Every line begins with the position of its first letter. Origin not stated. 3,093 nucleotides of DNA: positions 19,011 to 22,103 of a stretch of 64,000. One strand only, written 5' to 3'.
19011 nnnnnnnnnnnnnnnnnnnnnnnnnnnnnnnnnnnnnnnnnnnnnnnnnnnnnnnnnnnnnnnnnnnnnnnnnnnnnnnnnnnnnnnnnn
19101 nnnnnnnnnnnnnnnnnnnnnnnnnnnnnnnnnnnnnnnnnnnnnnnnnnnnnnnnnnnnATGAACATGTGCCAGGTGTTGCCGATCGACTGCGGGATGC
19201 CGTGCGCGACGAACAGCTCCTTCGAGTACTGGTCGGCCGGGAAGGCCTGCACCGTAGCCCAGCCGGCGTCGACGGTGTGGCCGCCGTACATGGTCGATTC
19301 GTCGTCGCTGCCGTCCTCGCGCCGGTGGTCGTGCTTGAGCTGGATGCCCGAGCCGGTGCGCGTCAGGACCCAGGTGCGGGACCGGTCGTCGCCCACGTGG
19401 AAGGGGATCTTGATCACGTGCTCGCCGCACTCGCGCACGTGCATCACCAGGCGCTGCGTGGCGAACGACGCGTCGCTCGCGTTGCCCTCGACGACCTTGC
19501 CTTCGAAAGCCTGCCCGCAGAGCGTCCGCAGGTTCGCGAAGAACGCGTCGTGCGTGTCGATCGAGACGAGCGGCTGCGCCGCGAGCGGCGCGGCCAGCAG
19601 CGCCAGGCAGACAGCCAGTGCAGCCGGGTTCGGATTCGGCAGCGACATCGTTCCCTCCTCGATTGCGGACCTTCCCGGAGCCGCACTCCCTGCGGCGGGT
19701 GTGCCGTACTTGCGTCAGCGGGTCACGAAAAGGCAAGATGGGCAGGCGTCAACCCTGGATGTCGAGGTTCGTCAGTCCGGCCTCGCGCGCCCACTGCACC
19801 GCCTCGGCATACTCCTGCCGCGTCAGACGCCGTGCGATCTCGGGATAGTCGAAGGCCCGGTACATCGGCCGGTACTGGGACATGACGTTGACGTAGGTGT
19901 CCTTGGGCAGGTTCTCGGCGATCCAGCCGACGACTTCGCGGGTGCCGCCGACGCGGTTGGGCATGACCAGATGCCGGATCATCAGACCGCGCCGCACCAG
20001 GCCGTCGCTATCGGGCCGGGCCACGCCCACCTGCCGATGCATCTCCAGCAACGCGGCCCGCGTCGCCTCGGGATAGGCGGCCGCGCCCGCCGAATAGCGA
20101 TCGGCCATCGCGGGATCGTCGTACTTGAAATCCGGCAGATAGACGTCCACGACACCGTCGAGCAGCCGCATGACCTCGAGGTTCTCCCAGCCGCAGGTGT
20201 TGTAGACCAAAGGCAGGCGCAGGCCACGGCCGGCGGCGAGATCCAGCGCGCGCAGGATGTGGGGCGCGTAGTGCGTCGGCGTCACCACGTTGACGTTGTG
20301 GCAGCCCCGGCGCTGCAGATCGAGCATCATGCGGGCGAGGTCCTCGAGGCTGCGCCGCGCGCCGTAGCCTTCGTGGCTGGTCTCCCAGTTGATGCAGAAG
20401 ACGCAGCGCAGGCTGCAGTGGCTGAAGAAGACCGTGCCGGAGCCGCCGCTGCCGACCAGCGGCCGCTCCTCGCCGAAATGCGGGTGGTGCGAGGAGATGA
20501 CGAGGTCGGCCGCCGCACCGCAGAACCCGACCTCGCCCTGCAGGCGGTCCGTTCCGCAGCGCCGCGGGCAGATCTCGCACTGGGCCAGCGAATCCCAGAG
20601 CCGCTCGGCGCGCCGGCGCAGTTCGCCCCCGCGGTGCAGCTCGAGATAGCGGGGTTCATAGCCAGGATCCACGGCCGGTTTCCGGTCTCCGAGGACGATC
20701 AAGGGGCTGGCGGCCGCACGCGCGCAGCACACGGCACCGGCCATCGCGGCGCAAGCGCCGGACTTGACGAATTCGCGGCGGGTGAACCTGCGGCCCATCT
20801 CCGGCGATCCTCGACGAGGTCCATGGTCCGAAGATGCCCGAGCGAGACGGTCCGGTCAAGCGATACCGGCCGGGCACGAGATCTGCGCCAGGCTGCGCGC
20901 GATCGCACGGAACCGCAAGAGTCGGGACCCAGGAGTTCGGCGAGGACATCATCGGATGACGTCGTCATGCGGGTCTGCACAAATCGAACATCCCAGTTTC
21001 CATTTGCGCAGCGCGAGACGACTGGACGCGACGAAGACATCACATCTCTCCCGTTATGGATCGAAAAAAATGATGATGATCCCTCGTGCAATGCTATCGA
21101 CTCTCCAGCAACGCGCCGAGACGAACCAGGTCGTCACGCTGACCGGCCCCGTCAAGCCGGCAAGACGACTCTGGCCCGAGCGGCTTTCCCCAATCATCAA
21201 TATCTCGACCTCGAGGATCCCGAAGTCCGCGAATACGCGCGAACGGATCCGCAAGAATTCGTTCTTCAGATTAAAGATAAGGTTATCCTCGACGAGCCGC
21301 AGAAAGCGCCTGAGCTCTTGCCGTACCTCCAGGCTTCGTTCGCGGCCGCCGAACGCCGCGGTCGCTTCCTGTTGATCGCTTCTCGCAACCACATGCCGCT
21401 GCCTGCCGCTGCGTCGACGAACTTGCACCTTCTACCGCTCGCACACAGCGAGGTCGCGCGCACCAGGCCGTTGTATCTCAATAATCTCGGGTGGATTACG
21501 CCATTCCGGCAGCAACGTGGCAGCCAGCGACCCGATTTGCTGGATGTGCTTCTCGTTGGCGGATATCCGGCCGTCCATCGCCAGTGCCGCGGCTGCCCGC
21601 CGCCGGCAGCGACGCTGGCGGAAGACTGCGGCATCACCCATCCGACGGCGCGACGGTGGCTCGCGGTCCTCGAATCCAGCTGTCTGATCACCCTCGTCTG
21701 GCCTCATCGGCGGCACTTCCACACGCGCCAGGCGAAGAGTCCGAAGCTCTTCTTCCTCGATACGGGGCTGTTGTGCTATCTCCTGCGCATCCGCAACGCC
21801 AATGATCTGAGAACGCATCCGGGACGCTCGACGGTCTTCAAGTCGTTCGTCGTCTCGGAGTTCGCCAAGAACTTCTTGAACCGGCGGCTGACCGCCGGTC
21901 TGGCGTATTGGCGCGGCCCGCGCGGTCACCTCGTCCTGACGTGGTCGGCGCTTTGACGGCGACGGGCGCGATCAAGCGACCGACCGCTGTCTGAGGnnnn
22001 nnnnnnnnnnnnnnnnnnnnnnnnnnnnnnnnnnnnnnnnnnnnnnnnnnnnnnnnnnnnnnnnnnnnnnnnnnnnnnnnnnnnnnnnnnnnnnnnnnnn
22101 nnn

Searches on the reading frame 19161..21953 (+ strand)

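Call 66: search_protein_families(library=pfam, proteins=[window:19161-21953:+], max_evalue=1e-8)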
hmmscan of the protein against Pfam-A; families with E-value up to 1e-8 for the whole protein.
window:19161-21953:+ (931 aa): 2 families
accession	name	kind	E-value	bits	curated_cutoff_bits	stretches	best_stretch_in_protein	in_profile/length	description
PF13635.12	DUF4143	-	1.2e-19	71.1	28.1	1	817-919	34-135/160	Domain of unknown function (DUF4143)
PF13173.12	AAA_14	-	2.3e-09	37.8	27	1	663-748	10-105/129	AAA domain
